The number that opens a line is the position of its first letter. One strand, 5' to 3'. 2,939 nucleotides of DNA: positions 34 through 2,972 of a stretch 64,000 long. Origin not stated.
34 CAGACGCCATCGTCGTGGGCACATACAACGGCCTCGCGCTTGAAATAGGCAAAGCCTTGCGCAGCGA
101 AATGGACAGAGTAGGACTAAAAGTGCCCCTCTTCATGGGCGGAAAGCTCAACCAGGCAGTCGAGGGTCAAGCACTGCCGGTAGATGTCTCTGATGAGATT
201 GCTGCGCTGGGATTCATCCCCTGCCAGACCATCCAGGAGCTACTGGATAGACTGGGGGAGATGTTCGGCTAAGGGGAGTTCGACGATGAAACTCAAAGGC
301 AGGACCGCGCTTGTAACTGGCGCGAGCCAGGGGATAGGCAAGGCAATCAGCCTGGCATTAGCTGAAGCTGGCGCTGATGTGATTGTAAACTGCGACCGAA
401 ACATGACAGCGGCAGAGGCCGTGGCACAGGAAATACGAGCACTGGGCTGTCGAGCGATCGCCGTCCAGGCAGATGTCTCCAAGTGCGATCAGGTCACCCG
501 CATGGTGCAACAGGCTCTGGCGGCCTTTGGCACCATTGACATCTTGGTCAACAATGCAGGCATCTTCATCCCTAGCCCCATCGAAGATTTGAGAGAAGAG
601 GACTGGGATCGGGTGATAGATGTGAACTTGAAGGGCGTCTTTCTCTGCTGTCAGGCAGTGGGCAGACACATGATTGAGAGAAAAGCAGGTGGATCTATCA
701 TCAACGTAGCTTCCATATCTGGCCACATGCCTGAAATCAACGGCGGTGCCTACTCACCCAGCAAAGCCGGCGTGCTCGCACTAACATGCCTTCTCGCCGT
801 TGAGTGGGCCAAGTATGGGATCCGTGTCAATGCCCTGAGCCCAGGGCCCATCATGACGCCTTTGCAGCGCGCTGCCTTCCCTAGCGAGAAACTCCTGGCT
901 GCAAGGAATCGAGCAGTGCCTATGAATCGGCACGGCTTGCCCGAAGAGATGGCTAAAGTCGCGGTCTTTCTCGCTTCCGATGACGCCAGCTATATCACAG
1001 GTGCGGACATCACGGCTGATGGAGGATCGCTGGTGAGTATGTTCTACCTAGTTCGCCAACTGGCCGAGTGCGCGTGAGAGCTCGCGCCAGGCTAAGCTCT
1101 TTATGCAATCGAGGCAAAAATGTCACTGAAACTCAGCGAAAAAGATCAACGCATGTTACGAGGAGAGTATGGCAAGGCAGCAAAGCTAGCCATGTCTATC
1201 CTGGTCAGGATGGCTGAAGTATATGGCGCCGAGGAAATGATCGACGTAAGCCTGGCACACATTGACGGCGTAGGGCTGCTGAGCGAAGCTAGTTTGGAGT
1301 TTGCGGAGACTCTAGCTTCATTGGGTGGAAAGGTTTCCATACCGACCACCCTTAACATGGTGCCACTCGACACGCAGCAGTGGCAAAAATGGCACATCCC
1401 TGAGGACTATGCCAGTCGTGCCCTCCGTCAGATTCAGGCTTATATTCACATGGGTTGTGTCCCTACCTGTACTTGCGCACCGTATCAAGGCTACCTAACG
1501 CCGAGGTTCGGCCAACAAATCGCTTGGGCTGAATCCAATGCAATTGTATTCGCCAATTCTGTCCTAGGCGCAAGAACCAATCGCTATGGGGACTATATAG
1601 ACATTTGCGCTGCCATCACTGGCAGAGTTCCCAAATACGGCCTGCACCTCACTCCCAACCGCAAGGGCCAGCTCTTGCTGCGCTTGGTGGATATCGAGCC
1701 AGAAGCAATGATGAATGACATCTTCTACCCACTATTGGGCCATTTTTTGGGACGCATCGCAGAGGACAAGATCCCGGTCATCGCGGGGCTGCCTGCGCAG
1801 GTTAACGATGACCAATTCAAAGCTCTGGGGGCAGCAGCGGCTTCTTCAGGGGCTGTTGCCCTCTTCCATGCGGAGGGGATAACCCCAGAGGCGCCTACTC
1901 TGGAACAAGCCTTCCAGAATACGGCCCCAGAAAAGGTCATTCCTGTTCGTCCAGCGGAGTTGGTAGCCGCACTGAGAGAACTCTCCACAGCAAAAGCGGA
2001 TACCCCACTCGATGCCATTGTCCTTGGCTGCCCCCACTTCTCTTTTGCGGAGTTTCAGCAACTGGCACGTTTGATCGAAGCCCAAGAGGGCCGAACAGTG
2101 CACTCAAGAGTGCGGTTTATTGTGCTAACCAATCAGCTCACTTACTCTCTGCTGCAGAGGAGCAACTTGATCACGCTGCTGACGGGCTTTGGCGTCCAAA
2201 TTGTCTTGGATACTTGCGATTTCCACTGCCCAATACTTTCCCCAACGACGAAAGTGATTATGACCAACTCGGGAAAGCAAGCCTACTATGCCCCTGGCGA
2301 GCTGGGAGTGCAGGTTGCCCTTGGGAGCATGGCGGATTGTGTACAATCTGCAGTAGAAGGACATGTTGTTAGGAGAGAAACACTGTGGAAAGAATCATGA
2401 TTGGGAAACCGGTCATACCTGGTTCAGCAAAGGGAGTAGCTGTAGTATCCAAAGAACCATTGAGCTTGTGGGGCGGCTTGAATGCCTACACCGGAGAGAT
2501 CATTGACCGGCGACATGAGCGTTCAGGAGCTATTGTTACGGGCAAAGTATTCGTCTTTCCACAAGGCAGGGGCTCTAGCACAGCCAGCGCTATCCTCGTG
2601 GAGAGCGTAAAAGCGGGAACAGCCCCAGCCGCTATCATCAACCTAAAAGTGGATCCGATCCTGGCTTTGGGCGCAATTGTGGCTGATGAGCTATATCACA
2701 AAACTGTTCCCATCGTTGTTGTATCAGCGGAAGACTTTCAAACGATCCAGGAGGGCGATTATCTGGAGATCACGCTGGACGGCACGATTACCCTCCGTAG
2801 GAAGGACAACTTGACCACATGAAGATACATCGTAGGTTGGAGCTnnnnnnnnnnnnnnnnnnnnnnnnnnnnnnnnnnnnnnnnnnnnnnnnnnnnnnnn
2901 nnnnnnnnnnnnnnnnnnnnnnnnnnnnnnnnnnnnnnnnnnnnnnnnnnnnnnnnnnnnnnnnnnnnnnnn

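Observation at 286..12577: Hydroxyproline-type catabolic island wired to a tungsten aldehyde:ferredoxin oxidoreductase and an IlvD/EDD dehydratase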

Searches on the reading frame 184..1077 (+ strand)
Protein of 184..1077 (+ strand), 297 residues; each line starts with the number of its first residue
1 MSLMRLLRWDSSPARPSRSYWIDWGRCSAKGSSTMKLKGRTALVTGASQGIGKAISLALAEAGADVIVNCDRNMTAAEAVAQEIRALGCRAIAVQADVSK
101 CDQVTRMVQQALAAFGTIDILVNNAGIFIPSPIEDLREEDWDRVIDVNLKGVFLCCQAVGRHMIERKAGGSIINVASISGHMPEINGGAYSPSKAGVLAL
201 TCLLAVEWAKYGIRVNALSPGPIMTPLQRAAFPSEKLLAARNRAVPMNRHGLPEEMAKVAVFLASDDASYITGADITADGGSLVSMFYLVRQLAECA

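Call 3: search_protein_families(library=pfam, proteins=[window:184-1077:+])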
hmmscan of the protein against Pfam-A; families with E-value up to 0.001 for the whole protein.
window:184-1077:+ (297 aa): 3 families
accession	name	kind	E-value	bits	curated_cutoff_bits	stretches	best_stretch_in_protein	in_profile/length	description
PF13561.12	adh_short_C2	-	3.1e-69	233.6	27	1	46-281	1-234/236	Enoyl-(Acyl carrier protein) reductase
PF00106.31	adh_short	-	1.9e-65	220.4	26.6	1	41-233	2-192/195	short chain dehydrogenase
PF08659.16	KR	-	2.8e-17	63.7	22.6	1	41-191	2-150/180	KR domain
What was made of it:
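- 286..1077 (+): Short-chain dehydrogenase/reductase (263 aa). Possibly a cyclic ketimine (Pyr2C) reductase; that function is inferred only. PF13561/PF00106 at 1e-65 to 1e-69 (call 3).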

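Call 5: search_protein_families(library=ncbifam, proteins=[window:184-1077:+], max_evalue=0.00001)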
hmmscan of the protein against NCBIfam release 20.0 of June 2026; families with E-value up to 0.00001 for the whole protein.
window:184-1077:+ (297 aa): 232 families (the best 25 are shown)
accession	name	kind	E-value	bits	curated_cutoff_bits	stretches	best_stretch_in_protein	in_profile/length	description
NF004198.0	PRK05653.1-3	equivalog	2.5e-73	246.6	296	1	35-282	3-246/248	3-oxoacyl-ACP reductase FabG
NF005559.1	PRK07231.1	subfamily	7.6e-73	245.1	215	1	37-283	2-248/249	glucose 1-dehydrogenase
NF004791.0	PRK06138.1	equivalog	8.5e-72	241.5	312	1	35-284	1-251/252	SDR family oxidoreductase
NF009466.0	PRK12826.1-2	subfamily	3.4e-70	236.3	222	1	40-283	4-245/248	3-oxoacyl-ACP reductase FabG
NF005309.0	PRK06841.1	subfamily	1.3e-69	234.5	286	1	34-282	10-252/255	GolD/DthD family dehydrogenase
NF052558.1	MBtsdlDhBudC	equivalog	3.7e-69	233.1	270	1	38-282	2-241/250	meso-2,3-butanediol dehydrogenase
TIGR01830.1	3oxo_ACP_reduc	equivalog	1.4e-68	231.2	297.75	1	42-281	1-237/239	3-oxoacyl-[acyl-carrier-protein] reductase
NF006493.1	PRK08936.1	subfamily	2.8e-68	230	420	1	36-282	4-250/261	glucose-1-dehydrogenase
NF006070.0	PRK08213.1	subfamily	2.1e-67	227.4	279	1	34-283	7-257/259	gluconate 5-dehydrogenase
NF004774.0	PRK06114.1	equivalog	4.7e-67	226.1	360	1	32-282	9-259/262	SDR family oxidoreductase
NF053807.1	RhamDHLra1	equivalog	7.6e-67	225.6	400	1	37-285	2-250/252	L-rhamnose 1-dehydrogenase Lra1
TIGR01832.1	kduD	equivalog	9.3e-65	218.6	338.85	1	36-283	2-246/248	2-dehydro-3-deoxy-D-gluconate 5-dehydrogenase KduD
NF004818.0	PRK06172.1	equivalog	9.9e-65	218.4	336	1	35-283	3-251/253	SDR family oxidoreductase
NF005853.0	PRK07774.1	equivalog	3.1e-63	213.5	303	1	35-284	2-248/250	SDR family oxidoreductase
NF005469.0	PRK07063.1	equivalog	1.2e-62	211.9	306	1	35-282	3-254/260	SDR family oxidoreductase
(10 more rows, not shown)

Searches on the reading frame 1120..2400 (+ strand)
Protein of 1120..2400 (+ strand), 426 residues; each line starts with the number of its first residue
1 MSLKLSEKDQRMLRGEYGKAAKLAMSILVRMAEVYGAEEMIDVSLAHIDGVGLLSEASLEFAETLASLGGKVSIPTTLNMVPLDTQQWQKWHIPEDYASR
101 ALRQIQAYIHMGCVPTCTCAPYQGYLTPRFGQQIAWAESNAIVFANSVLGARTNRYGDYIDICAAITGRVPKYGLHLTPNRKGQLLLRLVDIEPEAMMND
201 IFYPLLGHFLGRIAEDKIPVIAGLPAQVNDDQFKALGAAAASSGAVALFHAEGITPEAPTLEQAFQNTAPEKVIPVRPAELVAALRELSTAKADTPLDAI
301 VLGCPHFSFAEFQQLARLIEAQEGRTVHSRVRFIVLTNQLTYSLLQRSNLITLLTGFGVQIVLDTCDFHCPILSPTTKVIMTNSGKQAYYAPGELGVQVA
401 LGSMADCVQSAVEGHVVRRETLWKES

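Call 3: search_protein_families(library=pfam, proteins=[window:1120-2400:+])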
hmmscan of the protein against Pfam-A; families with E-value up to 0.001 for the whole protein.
window:1120-2400:+ (426 aa): 1 family
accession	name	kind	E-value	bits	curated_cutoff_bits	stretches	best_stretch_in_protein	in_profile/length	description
PF04412.18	AcnX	-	1.6e-141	472.1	31.5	1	3-409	1-400/400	Aconitase X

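Call 5: search_protein_families(library=ncbifam, proteins=[window:1120-2400:+], max_evalue=0.00001)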
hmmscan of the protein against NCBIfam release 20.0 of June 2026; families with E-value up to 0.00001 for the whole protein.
window:1120-2400:+ (426 aa): 1 family
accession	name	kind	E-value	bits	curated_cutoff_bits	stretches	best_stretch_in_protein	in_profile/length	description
NF051439.1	C3LHypDHLhpIPSEAE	equivalog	7.1e-129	430.7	700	1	2-423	143-555/555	cis-3-hydroxy-L-proline dehydratase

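Call 11: find_encoding_contigs(protein=window:1120-2400:+, flank=10000, max_places=6)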
Protein window:1120-2400:+ (426 aa): no gene with exactly this product is on record in the collection.
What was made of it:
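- Tried and rejected: Exact look-up of the window's AcnX protein found nothing (call 11), so the window's own upstream DNA could not be read.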

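Call 30: search_solved_structures(query=window:1120-2400:+, max_evalue=0.001, show_alignments=3)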
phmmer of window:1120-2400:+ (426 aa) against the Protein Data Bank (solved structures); distinct sequences matched with E-value up to 0.001: 4.
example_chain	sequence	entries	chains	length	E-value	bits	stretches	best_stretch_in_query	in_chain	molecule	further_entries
7d2r_A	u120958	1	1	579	9.2e-90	304.7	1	3-423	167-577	cis-3-hydroxy-L-proline dehydratase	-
7cnq_A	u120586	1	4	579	1.2e-88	301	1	3-423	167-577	cis-3-hydroxy-L-proline dehydratase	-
7cnp_A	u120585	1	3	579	1.2e-88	301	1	3-423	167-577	cis-3-hydroxy-L-proline dehydratase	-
7cnr_A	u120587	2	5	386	8.5e-60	206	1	5-409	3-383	DUF521 domain-containing protein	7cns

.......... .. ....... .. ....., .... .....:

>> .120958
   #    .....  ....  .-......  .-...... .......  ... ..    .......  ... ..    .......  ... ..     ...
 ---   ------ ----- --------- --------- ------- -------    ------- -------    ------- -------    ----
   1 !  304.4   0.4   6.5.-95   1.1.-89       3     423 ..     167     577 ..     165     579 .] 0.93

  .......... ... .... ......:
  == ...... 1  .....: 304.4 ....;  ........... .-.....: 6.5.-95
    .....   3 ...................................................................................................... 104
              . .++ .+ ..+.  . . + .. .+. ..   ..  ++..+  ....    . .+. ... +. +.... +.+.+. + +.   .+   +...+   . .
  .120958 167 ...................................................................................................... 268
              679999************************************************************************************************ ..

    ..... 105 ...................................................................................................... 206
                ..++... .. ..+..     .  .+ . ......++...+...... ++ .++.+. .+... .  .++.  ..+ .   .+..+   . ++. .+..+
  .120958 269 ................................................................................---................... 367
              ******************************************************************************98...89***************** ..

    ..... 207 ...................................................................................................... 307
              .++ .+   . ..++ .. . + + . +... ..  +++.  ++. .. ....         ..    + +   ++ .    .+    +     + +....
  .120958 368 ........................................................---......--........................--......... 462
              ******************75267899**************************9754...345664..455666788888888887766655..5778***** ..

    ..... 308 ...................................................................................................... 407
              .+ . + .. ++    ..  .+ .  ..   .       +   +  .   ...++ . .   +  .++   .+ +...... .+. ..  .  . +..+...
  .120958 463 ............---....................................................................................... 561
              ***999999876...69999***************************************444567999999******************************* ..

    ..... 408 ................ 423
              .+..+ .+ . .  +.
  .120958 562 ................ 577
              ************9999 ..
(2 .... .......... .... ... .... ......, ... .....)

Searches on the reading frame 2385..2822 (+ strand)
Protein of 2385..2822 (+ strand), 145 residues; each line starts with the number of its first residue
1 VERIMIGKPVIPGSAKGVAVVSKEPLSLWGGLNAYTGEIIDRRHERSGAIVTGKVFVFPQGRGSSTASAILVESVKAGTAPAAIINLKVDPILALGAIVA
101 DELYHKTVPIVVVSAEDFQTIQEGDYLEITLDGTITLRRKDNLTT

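Call 3: search_protein_families(library=pfam, proteins=[window:2385-2822:+])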
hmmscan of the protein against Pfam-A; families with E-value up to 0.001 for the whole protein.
window:2385-2822:+ (145 aa): 1 family
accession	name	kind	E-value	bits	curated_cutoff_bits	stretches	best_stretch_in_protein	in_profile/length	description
PF01989.23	AcnX_swivel_put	-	2.3e-25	88.7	27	1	26-110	1-79/80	Aconitase X swivel domain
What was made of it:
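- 2397..2822 (+): AcnX small (swivel) subunit. The ORF is listed from GTG 2385; ATG 2397 overlaps the upstream stop (ATGA). PF01989, 2.3e-25 (call 3).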

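Call 5: search_protein_families(library=ncbifam, proteins=[window:2385-2822:+], max_evalue=0.00001)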
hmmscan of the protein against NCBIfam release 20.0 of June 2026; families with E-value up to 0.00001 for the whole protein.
window:2385-2822:+ (145 aa): 2 families
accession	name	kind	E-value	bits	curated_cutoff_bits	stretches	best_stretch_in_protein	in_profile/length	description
NF051439.1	C3LHypDHLhpIPSEAE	equivalog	2.1e-35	122.1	700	1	10-132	3-125/555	cis-3-hydroxy-L-proline dehydratase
NF003046.0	PRK03955.1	equivalog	2.3e-26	92.2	163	1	7-131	6-122/132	DUF126 domain-containing protein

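Call 31: search_solved_structures(query=window:2385-2822:+, max_evalue=0.01, show_alignments=3)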
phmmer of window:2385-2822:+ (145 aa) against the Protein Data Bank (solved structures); distinct sequences matched with E-value up to 0.01: 5.
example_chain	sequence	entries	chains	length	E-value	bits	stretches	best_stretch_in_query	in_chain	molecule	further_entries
7d2r_A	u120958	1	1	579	2.8e-22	82.4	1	8-129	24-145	cis-3-hydroxy-L-proline dehydratase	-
7cnp_A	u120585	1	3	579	2.8e-22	82.4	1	8-129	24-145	cis-3-hydroxy-L-proline dehydratase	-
7cnq_A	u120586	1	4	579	7.5e-22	81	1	8-129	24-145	cis-3-hydroxy-L-proline dehydratase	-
2hi6_A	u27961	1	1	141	3.2e-17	66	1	10-132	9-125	UPF0107 protein AF0055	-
7cnr_B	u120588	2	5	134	2.3e-16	63.2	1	7-101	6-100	UPF0107 protein TK1248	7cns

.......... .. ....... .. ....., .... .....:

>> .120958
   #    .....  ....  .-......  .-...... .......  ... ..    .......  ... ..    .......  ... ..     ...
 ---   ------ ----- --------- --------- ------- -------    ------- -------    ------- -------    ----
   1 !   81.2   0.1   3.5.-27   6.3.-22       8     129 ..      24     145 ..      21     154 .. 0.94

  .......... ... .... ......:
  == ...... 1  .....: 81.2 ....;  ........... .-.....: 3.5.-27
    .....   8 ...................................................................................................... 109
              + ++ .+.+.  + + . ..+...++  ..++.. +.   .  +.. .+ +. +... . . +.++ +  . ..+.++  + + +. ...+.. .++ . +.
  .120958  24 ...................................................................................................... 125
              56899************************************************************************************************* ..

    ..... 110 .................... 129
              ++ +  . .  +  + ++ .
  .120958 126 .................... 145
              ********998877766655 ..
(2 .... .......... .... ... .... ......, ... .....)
